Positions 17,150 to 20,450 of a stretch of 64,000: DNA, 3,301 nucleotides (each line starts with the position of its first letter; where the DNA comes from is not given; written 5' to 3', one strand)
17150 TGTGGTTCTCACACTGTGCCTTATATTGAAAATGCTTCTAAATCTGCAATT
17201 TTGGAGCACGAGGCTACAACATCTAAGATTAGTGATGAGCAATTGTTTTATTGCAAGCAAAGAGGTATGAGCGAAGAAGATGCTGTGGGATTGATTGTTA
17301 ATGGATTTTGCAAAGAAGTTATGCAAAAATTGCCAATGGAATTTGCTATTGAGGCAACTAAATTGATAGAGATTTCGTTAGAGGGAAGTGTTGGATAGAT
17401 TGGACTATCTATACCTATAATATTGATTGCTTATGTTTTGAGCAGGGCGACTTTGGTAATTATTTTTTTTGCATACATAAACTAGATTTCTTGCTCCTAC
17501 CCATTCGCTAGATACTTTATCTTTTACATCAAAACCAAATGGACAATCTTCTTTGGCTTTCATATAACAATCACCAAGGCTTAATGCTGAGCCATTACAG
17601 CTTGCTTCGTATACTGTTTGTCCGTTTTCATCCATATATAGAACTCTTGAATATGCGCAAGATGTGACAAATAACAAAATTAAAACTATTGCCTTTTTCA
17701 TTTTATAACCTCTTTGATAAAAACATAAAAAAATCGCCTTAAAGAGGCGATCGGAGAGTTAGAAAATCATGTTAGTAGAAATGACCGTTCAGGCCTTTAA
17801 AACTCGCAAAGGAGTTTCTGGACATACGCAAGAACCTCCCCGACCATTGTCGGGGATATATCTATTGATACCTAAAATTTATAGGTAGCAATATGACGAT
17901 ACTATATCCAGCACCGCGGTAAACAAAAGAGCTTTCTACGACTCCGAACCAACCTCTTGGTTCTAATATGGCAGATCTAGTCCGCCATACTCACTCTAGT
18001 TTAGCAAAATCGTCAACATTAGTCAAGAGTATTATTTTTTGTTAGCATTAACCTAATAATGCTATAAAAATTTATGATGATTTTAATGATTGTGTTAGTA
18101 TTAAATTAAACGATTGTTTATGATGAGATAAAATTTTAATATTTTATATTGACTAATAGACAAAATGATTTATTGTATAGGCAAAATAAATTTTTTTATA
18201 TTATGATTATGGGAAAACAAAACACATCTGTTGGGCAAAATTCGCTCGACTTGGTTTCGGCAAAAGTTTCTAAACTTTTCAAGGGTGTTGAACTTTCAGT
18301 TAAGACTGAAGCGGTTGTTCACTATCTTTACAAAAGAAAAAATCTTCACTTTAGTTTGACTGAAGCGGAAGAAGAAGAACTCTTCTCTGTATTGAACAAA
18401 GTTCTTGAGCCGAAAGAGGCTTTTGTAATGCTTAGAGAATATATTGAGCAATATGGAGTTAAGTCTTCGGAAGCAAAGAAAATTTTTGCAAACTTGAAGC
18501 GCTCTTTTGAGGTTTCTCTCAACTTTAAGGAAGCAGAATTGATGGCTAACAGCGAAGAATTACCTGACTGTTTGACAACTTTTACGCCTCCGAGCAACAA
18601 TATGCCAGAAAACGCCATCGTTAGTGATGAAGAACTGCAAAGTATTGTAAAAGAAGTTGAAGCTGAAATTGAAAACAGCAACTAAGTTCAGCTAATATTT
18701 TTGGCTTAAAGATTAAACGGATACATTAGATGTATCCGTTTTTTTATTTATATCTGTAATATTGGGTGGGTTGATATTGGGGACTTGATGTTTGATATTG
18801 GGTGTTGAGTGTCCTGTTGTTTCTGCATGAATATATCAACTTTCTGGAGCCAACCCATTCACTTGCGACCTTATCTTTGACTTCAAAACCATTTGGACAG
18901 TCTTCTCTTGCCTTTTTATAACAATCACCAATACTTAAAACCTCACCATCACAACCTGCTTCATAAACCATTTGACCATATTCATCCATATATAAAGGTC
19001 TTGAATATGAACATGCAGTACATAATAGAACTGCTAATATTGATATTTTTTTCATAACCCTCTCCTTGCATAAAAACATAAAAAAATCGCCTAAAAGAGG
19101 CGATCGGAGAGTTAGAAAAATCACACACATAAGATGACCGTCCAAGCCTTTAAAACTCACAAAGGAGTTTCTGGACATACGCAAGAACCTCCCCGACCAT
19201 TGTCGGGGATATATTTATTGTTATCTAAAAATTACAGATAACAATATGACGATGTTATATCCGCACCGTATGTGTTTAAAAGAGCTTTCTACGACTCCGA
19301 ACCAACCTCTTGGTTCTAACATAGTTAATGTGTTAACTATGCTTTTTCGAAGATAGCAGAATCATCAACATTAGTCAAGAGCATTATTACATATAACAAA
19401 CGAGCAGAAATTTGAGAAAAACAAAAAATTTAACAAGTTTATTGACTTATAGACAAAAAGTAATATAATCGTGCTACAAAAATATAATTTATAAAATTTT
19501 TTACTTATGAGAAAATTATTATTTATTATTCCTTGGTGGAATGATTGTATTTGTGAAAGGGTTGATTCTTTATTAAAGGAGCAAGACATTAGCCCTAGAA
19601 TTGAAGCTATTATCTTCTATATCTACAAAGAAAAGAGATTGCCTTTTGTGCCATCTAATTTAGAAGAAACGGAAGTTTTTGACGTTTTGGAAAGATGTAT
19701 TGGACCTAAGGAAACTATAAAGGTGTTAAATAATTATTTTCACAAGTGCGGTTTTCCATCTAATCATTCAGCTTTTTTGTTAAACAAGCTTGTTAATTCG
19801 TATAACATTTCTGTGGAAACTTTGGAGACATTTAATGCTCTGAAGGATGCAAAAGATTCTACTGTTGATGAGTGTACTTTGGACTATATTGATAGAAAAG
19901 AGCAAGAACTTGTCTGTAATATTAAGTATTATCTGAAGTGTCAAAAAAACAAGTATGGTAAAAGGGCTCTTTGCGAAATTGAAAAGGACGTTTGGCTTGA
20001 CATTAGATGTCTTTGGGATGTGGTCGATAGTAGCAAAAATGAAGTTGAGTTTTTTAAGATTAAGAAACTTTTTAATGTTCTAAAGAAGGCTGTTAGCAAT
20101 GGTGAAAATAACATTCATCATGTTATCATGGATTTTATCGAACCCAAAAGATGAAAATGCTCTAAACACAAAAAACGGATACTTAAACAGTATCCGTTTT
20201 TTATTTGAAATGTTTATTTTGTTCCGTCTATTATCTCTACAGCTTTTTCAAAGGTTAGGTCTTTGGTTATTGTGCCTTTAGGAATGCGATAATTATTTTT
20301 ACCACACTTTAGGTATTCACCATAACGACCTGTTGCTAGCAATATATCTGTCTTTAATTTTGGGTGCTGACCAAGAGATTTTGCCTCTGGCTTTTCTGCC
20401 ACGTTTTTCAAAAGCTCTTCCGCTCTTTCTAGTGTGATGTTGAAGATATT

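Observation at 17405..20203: Tandem duplication of a complete three-gene module (lipoprotein / leader RNA / divergent ORF / terminator)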

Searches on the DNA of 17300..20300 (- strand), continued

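Call 81: search_with_rna_model(model_id=R1, sources=[L076, L068, L028], max_evalue=0.000001, show_alignments=5)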
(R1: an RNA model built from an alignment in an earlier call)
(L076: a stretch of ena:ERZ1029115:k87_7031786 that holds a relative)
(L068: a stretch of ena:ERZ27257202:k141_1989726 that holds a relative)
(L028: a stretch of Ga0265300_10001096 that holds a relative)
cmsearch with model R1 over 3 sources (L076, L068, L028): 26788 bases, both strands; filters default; matches with E-value up to 0.000001: 6.
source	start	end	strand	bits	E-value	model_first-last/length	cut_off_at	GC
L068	3586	3880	-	304.8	1.6e-111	1-297/297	no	0.41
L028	11806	12097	+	287.2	4.9e-105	1-297/297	no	0.4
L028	9870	10115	-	40.6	4.2e-14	1-297/297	no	0.41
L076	2252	2495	+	36.4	1.5e-12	1-297/297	no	0.38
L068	4652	4899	+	28.8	9.2e-10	1-297/297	no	0.41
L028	11776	12091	-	27.8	2.2e-09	1-297/297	no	0.38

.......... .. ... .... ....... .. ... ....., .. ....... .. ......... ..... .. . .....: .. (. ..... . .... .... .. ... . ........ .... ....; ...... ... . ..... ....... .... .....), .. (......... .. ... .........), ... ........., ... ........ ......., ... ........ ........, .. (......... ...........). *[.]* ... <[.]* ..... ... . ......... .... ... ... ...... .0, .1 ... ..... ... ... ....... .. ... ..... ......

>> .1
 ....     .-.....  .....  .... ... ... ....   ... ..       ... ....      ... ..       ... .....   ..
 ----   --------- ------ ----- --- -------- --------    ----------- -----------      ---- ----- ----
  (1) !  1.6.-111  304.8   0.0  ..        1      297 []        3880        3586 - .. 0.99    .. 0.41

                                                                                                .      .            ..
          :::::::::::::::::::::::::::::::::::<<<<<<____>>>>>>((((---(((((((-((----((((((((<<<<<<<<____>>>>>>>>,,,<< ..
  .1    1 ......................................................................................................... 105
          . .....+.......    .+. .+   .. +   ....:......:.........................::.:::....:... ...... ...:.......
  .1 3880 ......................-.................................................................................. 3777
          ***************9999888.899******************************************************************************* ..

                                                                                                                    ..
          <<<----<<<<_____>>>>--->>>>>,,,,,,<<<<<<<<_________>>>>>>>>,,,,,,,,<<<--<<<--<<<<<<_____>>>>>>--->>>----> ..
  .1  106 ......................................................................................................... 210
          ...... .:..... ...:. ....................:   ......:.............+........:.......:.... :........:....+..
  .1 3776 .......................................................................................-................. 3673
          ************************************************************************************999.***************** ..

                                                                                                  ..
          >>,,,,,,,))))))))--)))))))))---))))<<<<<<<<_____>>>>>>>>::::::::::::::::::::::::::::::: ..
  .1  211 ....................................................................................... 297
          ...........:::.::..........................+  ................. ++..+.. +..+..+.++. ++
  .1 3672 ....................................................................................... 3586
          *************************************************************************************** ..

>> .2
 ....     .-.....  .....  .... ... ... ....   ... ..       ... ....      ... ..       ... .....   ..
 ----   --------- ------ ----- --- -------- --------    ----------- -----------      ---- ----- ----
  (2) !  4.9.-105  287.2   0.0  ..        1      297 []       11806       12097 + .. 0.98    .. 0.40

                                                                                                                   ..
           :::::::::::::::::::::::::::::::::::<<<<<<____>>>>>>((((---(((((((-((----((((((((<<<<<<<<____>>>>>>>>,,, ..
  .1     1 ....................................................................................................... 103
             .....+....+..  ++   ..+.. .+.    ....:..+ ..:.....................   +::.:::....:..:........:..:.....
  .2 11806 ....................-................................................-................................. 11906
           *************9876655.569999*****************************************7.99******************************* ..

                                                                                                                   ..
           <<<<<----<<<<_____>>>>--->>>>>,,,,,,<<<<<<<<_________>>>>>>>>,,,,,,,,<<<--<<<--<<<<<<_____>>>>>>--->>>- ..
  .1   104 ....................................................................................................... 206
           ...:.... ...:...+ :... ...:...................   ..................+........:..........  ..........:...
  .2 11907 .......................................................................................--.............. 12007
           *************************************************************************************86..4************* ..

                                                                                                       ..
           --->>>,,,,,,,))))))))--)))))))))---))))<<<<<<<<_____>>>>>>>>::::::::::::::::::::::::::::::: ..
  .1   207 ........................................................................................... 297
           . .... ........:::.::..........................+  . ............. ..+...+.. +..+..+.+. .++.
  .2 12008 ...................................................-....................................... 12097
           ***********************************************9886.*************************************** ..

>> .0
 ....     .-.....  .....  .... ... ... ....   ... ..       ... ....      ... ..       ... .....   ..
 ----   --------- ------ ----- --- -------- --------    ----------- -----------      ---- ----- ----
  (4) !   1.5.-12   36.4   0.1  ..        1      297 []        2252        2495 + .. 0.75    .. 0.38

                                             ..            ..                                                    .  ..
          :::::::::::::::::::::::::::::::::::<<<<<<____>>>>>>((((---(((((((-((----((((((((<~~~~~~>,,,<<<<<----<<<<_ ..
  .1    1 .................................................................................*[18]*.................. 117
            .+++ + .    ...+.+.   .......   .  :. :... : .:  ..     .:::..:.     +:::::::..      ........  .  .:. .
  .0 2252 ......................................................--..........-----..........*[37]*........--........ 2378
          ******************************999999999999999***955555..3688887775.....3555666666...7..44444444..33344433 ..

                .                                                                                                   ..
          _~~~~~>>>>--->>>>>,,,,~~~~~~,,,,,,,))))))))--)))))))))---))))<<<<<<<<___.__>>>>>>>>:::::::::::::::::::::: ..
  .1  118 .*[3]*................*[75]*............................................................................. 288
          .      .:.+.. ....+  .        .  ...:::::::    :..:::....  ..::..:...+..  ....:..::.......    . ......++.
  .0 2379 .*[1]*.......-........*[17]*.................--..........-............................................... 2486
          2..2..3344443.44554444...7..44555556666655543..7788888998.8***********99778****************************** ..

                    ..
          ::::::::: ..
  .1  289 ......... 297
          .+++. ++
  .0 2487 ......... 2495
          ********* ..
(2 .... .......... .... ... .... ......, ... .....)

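Call 89: search_dna_similar(query=window:17725-17970:-, collection=plasmids, mode=distant, max_evalue=0.001, max_rows=10)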
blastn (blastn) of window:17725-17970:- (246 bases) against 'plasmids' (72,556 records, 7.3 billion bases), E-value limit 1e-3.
No match.
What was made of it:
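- Tried and rejected: The window RNA finds nothing in plasmids by blastn (call 89).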

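Call 90: search_dna_similar(query=window:17725-17970:-, collection=phages, mode=distant, max_evalue=0.001, max_rows=10)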
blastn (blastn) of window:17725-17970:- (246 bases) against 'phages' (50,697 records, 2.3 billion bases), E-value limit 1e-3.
Records with a match: 1; places in all: 1; records where one place covers at least 80% of the query: 0.
Best place of each record, by identity: 60-80% 1.
By first word of the organism name: Bacteriophage 1.
By host as written in the record: - 1.
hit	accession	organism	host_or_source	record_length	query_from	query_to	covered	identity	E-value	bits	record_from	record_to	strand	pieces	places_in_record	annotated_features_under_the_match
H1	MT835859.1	Bacteriophage sp.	human fecal samples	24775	110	226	48%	75.8%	1e-10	72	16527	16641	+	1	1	record has no annotation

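Call 91: get_annotated_region(hit=H1, flank=4000)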
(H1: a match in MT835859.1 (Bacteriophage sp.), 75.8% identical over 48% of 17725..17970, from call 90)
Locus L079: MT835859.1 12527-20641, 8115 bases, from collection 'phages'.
description: UNVERIFIED: Bacteriophage sp. clone scaffold_843 genomic sequence.
organism: Bacteriophage sp. (NCBI taxid 38018)
taxonomy: Viruses
host: -; source: human fecal samples; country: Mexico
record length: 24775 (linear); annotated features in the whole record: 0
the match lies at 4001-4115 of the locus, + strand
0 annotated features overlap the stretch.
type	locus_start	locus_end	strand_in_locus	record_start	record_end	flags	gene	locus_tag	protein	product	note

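Call 92: search_with_rna_model(model_id=R1, sources=[L079], max_evalue=0.01, show_alignments=1)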
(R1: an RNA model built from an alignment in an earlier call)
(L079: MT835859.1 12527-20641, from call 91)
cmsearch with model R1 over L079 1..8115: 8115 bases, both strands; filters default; matches with E-value up to 0.01: 1.
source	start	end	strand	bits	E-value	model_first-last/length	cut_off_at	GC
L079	3876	4161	+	109.1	7e-40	1-297/297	no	0.45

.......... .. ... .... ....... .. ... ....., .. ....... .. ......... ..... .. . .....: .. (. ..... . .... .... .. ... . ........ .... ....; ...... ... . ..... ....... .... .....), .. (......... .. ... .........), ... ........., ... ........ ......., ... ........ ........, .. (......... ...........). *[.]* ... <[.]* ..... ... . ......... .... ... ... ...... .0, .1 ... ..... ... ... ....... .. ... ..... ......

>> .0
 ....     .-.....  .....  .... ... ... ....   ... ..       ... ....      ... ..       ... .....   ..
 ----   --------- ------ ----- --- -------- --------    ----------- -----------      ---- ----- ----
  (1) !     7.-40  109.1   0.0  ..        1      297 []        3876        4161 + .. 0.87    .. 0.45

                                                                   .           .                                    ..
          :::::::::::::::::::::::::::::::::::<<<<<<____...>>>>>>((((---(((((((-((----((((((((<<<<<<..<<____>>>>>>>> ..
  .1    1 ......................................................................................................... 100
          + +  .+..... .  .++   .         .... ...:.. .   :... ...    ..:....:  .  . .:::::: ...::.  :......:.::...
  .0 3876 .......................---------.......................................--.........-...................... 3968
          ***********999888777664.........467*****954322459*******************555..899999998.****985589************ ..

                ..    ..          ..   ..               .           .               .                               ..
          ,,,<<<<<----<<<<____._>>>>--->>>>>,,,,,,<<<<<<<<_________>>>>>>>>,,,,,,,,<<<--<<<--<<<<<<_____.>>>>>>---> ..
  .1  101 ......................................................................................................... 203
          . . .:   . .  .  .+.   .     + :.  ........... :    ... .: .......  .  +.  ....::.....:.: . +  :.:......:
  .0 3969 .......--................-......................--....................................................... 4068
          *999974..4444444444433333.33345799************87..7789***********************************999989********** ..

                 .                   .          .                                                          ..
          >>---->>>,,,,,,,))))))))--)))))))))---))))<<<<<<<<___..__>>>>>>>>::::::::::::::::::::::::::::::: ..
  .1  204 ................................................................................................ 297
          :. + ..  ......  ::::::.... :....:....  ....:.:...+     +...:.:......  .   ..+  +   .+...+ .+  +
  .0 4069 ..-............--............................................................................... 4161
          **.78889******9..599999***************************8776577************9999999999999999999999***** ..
